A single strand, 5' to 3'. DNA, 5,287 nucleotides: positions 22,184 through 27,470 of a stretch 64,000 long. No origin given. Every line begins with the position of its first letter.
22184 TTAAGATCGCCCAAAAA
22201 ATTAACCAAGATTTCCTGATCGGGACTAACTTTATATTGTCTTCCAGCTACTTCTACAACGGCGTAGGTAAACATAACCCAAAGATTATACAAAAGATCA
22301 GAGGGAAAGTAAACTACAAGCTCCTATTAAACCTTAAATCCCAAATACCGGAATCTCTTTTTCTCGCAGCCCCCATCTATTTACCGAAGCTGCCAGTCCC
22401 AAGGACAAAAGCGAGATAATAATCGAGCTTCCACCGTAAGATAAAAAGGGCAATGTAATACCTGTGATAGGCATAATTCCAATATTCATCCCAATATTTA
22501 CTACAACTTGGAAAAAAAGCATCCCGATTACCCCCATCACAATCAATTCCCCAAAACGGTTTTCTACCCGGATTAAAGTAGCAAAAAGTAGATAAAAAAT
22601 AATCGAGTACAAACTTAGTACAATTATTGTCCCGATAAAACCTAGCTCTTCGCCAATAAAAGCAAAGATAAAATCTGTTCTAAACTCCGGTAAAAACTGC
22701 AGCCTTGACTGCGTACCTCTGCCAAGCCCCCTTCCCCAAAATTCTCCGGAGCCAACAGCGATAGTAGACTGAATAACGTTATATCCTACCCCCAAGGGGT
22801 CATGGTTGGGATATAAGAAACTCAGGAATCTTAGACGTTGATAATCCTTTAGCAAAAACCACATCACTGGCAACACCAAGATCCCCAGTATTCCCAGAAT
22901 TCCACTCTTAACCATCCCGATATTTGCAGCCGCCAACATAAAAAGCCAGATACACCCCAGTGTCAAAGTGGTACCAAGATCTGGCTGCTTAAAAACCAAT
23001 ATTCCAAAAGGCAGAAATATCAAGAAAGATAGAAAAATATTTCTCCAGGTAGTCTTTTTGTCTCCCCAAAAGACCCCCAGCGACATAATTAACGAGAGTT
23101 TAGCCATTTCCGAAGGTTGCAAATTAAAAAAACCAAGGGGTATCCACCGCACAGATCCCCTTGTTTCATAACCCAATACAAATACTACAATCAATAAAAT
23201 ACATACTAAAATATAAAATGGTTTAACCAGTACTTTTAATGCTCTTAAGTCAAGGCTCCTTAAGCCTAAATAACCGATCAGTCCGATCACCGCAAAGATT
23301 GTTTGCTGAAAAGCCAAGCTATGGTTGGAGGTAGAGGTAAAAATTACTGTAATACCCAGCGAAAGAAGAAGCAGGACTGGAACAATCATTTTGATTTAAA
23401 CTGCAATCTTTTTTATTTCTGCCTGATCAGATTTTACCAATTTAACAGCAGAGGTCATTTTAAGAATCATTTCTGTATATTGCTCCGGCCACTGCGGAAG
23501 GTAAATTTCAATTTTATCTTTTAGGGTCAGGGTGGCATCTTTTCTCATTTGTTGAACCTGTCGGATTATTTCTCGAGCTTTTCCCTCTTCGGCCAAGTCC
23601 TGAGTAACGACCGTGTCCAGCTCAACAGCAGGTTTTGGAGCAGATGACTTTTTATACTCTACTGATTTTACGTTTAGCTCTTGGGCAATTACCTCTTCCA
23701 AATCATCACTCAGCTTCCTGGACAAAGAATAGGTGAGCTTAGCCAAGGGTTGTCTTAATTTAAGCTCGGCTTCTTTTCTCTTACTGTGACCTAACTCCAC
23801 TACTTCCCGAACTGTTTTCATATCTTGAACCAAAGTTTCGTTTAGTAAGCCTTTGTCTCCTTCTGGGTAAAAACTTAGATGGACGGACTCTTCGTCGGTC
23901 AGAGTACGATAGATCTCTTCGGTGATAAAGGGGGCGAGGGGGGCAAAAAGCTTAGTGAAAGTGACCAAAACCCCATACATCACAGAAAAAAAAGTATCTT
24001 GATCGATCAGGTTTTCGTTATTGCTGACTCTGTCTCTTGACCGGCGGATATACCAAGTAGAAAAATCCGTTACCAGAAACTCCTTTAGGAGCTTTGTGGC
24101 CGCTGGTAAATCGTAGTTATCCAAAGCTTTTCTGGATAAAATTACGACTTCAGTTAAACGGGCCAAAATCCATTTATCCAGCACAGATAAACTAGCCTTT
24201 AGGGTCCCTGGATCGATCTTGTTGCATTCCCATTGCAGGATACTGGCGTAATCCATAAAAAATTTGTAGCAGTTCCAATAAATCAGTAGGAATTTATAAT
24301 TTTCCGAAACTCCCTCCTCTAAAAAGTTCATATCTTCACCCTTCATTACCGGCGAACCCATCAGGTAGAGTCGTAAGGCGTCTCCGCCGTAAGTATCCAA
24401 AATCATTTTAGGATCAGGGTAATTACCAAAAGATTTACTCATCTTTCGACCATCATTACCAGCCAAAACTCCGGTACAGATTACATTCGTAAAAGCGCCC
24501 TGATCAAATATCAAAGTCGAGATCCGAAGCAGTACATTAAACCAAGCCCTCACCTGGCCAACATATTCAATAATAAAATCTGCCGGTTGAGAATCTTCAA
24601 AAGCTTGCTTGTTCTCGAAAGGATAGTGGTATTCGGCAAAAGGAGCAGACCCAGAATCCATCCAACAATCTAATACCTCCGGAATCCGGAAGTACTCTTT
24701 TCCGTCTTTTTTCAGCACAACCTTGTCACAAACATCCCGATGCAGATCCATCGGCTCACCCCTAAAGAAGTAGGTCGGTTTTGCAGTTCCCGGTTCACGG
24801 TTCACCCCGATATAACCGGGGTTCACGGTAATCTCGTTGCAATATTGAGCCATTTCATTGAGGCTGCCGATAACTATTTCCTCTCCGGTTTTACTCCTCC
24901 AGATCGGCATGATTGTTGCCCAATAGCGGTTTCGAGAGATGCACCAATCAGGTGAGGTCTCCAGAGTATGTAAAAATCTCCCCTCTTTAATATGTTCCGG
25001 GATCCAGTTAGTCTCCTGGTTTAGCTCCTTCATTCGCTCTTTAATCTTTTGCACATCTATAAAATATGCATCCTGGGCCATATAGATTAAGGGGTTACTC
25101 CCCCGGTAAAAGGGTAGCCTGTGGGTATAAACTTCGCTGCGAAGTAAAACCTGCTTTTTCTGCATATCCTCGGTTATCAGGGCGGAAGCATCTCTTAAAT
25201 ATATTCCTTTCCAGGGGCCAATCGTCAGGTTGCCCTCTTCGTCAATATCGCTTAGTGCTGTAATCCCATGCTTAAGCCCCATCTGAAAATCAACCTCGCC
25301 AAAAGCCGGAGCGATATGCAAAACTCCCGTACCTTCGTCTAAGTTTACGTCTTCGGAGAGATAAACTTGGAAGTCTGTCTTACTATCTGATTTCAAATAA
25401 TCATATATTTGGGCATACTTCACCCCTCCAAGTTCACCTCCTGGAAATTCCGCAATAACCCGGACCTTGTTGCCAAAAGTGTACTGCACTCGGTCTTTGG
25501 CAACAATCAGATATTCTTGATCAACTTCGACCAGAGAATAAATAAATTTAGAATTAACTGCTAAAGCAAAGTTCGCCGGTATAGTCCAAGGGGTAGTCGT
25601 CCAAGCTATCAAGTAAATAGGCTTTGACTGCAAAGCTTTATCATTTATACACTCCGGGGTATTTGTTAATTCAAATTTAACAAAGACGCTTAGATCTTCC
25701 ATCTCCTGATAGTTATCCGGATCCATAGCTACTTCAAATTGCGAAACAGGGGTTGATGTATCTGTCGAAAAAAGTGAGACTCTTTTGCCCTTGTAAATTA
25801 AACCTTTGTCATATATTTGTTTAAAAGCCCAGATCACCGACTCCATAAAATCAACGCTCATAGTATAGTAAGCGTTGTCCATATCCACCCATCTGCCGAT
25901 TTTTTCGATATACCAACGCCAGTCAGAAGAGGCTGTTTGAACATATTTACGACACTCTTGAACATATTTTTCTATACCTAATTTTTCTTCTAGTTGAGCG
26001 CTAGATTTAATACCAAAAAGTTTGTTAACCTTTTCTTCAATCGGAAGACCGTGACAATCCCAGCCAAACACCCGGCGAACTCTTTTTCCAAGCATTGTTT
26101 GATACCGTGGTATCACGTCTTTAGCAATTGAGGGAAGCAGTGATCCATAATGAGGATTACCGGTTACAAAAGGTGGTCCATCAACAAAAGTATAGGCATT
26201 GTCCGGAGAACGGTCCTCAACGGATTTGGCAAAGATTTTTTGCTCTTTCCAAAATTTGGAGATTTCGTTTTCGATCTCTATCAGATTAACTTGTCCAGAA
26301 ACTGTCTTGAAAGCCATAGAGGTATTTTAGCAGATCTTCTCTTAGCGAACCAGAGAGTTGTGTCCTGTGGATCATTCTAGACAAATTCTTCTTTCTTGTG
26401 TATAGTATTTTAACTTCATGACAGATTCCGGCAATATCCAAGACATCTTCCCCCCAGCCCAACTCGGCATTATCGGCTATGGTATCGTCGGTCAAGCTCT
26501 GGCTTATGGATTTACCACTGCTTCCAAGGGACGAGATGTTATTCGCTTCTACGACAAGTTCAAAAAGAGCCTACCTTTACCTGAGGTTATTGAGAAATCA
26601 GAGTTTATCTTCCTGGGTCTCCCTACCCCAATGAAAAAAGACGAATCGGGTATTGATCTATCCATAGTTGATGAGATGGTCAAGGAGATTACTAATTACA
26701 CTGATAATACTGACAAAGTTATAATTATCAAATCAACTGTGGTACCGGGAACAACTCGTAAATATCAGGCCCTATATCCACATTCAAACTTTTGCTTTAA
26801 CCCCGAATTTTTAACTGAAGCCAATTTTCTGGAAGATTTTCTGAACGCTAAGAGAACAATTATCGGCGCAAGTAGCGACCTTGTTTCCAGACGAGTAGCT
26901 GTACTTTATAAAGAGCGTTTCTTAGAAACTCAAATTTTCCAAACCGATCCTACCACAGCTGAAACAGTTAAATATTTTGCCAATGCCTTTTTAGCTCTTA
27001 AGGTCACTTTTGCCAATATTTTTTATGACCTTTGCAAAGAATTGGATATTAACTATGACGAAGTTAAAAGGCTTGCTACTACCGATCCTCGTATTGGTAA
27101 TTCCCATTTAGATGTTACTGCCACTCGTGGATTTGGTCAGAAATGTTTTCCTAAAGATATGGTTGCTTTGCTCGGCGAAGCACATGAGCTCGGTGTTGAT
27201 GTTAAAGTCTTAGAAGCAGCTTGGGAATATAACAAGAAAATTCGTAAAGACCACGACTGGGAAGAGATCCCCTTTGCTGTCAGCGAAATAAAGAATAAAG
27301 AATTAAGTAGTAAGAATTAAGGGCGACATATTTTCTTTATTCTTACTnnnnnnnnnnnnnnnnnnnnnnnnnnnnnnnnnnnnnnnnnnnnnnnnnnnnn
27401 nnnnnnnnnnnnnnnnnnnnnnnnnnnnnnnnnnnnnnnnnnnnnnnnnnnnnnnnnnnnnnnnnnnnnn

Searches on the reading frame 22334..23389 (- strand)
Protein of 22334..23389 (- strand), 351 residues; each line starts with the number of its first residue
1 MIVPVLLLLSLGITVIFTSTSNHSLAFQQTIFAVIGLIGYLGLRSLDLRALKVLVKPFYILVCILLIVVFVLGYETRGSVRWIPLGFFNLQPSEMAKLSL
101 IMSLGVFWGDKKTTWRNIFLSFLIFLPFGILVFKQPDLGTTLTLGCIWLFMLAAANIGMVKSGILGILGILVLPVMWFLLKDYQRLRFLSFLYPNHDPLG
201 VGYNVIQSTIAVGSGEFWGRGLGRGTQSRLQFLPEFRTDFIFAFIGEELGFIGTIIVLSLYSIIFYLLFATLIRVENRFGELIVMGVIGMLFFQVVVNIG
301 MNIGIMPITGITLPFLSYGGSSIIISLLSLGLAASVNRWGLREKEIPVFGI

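Call 11: search_protein_families(library=pfam, proteins=[window:22334-23389:-], max_evalue=0.001)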
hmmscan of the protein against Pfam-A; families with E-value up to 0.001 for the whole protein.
window:22334-23389:- (351 aa): 1 family
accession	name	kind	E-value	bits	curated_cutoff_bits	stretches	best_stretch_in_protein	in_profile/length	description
PF01098.24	FTSW_RODA_SPOVE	-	9.3e-90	301.6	26.4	1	4-338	15-352/356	Cell cycle protein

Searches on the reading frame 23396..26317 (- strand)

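Call 11: search_protein_families(library=pfam, proteins=[window:23396-26317:-], max_evalue=0.001)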
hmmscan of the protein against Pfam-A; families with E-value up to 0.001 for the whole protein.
window:23396-26317:- (973 aa): 4 families
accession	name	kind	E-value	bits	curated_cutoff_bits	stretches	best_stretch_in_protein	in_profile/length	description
PF00133.28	tRNA-synt_1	-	3.9e-120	401.8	22.7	1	19-662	2-412/414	tRNA synthetases class I (I, L, M and V)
PF08264.19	Anticodon_1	-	1.9e-30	106.1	25.1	1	714-859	1-145/148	Anticodon-binding domain of tRNA ligase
PF09334.17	tRNA-synt_1g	-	2.6e-15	56.5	20.1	2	49-187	8-126/391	tRNA synthetases class I (M)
PF19302.4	DUF5915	-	1.2e-14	54.8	27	1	897-968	101-178/195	Domain of unknown function (DUF5915)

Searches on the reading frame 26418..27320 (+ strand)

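Call 11: search_protein_families(library=pfam, proteins=[window:26418-27320:+], max_evalue=0.001)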
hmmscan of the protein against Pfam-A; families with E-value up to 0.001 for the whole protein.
window:26418-27320:+ (300 aa): 2 families
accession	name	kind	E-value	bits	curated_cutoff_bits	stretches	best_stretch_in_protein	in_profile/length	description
PF00984.24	UDPG_MGDP_dh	-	2.7e-25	88.7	25.4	1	180-273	2-93/94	UDP-glucose/GDP-mannose dehydrogenase family, central domain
PF03721.20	UDPG_MGDP_dh_N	-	1.2e-20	74.3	27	1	49-154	65-178/187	UDP-glucose/GDP-mannose dehydrogenase family, NAD binding domain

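Call 71: search_protein_families(library=ncbifam, proteins=[window:26418-27320:+], max_evalue=0.00001)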
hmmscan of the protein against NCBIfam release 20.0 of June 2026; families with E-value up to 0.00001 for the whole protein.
window:26418-27320:+ (300 aa): 6 families
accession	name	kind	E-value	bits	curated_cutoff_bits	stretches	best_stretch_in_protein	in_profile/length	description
TIGR03026.1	NDP-sugDHase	subfamily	1.1e-52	179.2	189.8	1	55-276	71-297/413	nucleotide sugar dehydrogenase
NF041297.1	UDPGDh_AglM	equivalog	1e-37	130.1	670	1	57-274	71-299/429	UDP-glucose 6-dehydrogenase AglM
NF047673.2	TeichurnBiosyTuaD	equivalog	3.3e-37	128.6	700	1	52-295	69-312/439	UDP-glucose 6-dehydrogenase TuaD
NF011631.0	PRK15057.1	equivalog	3.8e-27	95.4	757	1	47-278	60-285/388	UDP-glucose 6-dehydrogenase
NF040825.1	UDPMaNacDH_Arch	equivalog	5.7e-21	74.9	750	1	56-257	71-272/418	UDP-N-acetyl-D-mannosamine dehydrogenase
NF008286.0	PRK11064.1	equivalog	3.8e-14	52.1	459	1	62-227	77-254/420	UDP-N-acetyl-D-mannosamine dehydrogenase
